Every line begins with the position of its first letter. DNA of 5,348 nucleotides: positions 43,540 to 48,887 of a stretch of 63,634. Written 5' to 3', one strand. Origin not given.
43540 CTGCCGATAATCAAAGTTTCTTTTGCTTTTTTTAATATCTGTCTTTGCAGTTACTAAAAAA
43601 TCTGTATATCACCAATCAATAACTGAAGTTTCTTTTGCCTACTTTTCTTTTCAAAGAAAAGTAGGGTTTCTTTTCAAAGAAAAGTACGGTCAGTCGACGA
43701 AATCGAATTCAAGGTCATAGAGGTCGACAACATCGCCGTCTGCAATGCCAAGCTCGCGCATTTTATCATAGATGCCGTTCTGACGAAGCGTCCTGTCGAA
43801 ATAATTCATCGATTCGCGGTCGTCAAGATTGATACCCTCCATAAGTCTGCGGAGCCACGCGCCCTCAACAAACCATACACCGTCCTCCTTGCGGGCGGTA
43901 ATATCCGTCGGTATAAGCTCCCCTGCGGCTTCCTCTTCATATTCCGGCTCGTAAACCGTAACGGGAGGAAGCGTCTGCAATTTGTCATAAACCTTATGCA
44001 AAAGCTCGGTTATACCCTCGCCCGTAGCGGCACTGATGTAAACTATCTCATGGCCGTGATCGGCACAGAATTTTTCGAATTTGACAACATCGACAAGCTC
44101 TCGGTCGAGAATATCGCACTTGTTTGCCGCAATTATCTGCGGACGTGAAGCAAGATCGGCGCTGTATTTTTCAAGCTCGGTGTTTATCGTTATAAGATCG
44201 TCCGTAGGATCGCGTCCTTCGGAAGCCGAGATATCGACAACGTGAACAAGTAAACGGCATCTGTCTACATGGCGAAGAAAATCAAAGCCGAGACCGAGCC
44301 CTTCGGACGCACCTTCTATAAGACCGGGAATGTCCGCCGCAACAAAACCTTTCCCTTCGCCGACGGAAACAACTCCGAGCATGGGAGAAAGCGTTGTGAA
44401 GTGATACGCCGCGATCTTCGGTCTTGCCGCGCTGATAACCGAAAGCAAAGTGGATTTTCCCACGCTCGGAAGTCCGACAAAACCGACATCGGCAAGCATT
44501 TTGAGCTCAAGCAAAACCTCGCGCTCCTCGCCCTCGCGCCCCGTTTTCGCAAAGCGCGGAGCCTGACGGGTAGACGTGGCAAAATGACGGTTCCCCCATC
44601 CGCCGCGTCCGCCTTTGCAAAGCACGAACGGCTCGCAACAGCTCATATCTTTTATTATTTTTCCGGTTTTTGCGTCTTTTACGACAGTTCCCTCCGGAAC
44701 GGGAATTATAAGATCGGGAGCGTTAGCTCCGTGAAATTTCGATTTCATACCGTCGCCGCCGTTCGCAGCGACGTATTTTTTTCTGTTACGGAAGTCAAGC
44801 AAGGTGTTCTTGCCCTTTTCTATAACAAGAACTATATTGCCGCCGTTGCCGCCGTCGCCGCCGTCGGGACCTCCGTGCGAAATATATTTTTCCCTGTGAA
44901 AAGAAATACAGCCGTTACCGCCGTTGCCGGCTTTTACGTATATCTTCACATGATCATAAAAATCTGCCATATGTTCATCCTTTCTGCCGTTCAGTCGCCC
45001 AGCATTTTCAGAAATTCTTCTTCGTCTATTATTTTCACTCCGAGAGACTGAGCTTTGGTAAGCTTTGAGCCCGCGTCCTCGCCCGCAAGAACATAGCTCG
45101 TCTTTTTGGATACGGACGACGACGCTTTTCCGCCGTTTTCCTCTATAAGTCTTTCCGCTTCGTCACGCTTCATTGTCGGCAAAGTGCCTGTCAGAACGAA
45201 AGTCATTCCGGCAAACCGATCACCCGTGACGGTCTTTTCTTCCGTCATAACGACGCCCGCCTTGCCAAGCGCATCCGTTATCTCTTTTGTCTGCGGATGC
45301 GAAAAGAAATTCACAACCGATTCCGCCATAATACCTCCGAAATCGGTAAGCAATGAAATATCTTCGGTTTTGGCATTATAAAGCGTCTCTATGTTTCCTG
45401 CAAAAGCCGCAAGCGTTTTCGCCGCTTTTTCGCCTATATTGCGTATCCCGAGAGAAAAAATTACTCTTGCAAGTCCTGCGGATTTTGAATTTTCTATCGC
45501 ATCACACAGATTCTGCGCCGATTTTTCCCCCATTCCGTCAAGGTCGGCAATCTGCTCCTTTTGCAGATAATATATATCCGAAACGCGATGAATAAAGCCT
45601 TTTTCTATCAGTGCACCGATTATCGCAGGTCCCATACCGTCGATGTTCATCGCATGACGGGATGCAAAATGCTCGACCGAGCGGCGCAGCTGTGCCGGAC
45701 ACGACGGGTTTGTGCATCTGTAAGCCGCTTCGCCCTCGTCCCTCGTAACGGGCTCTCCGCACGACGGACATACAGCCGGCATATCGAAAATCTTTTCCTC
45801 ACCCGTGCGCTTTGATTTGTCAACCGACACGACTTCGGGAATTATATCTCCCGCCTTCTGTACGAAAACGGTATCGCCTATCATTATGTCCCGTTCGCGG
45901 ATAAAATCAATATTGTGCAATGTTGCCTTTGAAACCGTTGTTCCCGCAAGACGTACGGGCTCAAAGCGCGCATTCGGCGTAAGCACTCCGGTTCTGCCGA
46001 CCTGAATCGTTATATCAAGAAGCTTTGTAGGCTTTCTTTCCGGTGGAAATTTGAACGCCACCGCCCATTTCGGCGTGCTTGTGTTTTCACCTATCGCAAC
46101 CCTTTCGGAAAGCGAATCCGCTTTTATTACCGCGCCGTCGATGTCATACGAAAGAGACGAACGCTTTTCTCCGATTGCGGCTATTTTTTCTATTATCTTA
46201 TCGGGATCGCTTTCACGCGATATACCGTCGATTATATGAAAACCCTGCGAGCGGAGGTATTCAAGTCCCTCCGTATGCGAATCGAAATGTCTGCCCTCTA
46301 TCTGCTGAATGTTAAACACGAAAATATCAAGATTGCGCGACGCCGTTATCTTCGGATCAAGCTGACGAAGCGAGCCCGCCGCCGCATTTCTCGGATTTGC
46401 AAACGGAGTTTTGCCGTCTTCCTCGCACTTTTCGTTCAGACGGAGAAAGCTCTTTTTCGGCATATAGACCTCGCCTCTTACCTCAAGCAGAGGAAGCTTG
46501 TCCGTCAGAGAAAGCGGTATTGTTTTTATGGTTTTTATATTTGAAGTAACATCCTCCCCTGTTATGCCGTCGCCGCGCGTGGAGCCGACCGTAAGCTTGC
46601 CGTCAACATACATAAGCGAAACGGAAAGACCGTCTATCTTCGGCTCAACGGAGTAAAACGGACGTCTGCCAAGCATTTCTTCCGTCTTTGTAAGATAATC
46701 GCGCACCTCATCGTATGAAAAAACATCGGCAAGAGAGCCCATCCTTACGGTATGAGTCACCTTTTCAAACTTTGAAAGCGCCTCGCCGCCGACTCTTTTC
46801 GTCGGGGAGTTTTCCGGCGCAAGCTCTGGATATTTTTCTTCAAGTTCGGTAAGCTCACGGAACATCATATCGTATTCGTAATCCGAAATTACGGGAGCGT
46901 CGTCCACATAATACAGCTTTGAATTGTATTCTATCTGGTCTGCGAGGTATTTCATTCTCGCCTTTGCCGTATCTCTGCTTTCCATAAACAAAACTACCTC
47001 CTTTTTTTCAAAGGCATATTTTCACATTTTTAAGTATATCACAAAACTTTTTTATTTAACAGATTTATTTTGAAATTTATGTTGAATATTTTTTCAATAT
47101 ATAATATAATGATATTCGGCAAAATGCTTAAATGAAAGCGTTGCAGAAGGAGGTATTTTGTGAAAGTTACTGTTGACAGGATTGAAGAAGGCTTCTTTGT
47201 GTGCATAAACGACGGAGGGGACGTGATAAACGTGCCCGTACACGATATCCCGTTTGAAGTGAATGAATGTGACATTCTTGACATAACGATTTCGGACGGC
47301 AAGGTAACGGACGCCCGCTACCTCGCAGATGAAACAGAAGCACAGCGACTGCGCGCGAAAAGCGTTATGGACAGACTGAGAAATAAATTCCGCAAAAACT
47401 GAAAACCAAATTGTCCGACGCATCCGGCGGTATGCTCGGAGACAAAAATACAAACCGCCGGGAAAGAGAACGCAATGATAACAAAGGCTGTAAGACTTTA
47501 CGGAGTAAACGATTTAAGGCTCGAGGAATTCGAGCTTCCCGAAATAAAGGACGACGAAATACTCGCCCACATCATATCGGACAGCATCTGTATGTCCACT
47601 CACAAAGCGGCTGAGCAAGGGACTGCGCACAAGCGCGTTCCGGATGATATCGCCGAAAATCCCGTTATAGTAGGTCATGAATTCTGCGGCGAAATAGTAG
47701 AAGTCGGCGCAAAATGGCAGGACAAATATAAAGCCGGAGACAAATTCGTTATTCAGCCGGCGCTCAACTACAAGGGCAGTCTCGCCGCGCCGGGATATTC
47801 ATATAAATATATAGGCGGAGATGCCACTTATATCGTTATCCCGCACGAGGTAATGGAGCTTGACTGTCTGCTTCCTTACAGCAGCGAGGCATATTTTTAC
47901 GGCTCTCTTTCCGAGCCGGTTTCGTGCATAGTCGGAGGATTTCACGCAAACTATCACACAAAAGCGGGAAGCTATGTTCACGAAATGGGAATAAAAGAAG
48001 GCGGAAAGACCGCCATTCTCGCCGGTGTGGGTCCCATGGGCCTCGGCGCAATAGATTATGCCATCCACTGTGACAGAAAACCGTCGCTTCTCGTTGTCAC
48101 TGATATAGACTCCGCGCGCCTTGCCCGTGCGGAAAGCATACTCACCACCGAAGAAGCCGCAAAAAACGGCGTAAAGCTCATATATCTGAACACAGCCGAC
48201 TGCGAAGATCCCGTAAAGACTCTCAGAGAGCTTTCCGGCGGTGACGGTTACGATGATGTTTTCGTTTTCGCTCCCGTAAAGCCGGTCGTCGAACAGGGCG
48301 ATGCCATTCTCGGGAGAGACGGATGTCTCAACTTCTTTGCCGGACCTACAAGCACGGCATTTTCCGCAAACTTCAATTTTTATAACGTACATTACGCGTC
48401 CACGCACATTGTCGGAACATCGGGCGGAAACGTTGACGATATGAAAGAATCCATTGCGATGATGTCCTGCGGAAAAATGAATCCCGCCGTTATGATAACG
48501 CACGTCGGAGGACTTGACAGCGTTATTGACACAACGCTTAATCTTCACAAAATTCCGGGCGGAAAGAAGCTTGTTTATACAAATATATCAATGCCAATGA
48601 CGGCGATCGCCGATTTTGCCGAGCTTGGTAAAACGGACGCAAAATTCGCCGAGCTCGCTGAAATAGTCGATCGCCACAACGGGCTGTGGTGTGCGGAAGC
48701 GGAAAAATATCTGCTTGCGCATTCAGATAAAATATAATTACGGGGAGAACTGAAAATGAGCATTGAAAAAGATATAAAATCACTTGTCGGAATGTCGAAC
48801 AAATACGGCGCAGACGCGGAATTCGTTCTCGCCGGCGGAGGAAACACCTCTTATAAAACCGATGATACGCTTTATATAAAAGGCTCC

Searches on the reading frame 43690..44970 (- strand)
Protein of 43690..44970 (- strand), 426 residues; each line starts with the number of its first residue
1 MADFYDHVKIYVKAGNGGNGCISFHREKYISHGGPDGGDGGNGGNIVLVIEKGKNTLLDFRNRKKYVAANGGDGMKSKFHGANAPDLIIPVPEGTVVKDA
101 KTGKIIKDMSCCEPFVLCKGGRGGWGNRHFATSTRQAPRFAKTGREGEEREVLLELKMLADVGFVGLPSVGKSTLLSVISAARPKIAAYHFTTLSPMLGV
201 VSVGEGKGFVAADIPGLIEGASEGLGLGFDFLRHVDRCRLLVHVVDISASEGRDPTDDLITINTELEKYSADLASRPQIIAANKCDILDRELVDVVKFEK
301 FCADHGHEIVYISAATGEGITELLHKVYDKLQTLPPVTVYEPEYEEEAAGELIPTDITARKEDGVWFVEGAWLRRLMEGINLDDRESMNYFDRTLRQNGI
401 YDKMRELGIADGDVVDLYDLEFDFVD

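Call 78: search_protein_families(library=ncbifam, max_evalue=0.00001, proteins=[window:43690-44970:-])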
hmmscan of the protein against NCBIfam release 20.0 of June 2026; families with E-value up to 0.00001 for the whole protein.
window:43690-44970:- (426 aa): 13 families
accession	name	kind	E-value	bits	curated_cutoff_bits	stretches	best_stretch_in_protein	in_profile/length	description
NF008955.0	PRK12297.1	equivalog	1.3e-163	544.9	406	1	3-425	2-428/429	GTPase ObgE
TIGR02729.1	Obg_CgtA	equivalog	1.4e-131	438.5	280.25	1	4-331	1-328/329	Obg family GTPase CgtA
NF008956.1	PRK12299.1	equivalog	1.7e-126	421.6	300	1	4-332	2-326/327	GTPase ObgE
NF008954.1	PRK12296.1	equivalog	1.7e-121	405.9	377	1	1-424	1-436/470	GTPase ObgE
NF007171.0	PRK09602.1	subfamily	9.6e-19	67.5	387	1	213-269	79-145/397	YchF-related putative GTPase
TIGR03595.1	Obg_CgtA_exten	equivalog_domain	2.6e-16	59.2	37.65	1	360-425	5-70/70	Obg family GTPase CgtA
TIGR00092.1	TIGR00092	equivalog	2.3e-15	56.6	279.2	1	161-274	4-139/368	redox-regulated ATPase YchF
TIGR03156.1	GTP_HflX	equivalog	9.8e-14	51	216.75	1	159-329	189-349/351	GTPase HflX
NF008280.0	PRK11058.1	equivalog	3e-12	46.1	441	1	160-331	198-361/426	ribosome rescue GTPase HflX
NF000908.1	PRK00089.1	equivalog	9.4e-11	41.5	237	1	162-344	6-178/291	GTPase Era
TIGR00436.1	era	equivalog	3.8e-08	33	116.25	1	162-334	3-166/270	GTPase Era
TIGR03594.1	GTPase_EngA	equivalog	2.3e-07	30.2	306.7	1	162-333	3-162/432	ribosome biogenesis GTPase Der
TIGR00231.1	small_GTP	domain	3e-07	30.4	42.5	1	161-325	5-160/164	GTP-binding protein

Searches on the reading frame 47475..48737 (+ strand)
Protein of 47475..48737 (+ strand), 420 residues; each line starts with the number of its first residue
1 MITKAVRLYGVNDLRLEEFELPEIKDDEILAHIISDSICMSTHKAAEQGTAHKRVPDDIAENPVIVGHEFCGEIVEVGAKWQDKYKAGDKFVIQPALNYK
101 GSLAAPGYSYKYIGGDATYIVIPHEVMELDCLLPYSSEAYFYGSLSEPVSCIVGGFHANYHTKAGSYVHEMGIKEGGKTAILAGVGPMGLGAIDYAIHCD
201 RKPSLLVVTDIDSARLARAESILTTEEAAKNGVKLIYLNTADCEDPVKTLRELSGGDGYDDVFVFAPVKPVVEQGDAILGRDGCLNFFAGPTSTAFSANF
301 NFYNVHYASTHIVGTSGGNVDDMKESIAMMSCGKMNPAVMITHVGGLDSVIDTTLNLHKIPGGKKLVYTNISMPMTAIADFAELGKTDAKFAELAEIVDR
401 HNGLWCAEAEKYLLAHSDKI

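Call 78: search_protein_families(library=ncbifam, max_evalue=0.00001, proteins=[window:47475-48737:+])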
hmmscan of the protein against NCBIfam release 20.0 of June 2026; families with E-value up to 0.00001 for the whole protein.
window:47475-48737:+ (420 aa): 7 families
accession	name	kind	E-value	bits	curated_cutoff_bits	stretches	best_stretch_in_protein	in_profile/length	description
NF041097.1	keto_inos_dh_IolM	equivalog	1.8e-19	69.7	450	1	5-367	31-387/389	scyllo-inosose 3-dehydrogenase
TIGR00692.1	tdh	equivalog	1.6e-12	47.2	458.35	0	14-89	11-81/340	L-threonine 3-dehydrogenase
NF003808.0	PRK05396.1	equivalog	7.1e-11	41.6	380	1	13-90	12-84/341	L-threonine 3-dehydrogenase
TIGR03989.1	Rxyl_3153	subfamily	5.4e-09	35.8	440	0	12-93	12-85/370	NDMA-dependent alcohol dehydrogenase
TIGR01202.1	bchC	equivalog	2.1e-08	33.7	291.25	1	3-130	2-124/308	chlorophyll synthesis pathway protein BchC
TIGR02819.1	fdhA_non_GSH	equivalog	6.8e-07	28.2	636.95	0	111-222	133-232/397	formaldehyde dehydrogenase, glutathione-independent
NF010344.0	PRK13771.1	subfamily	1.5e-06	27.5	349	0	5-91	3-82/334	putative alcohol dehydrogenase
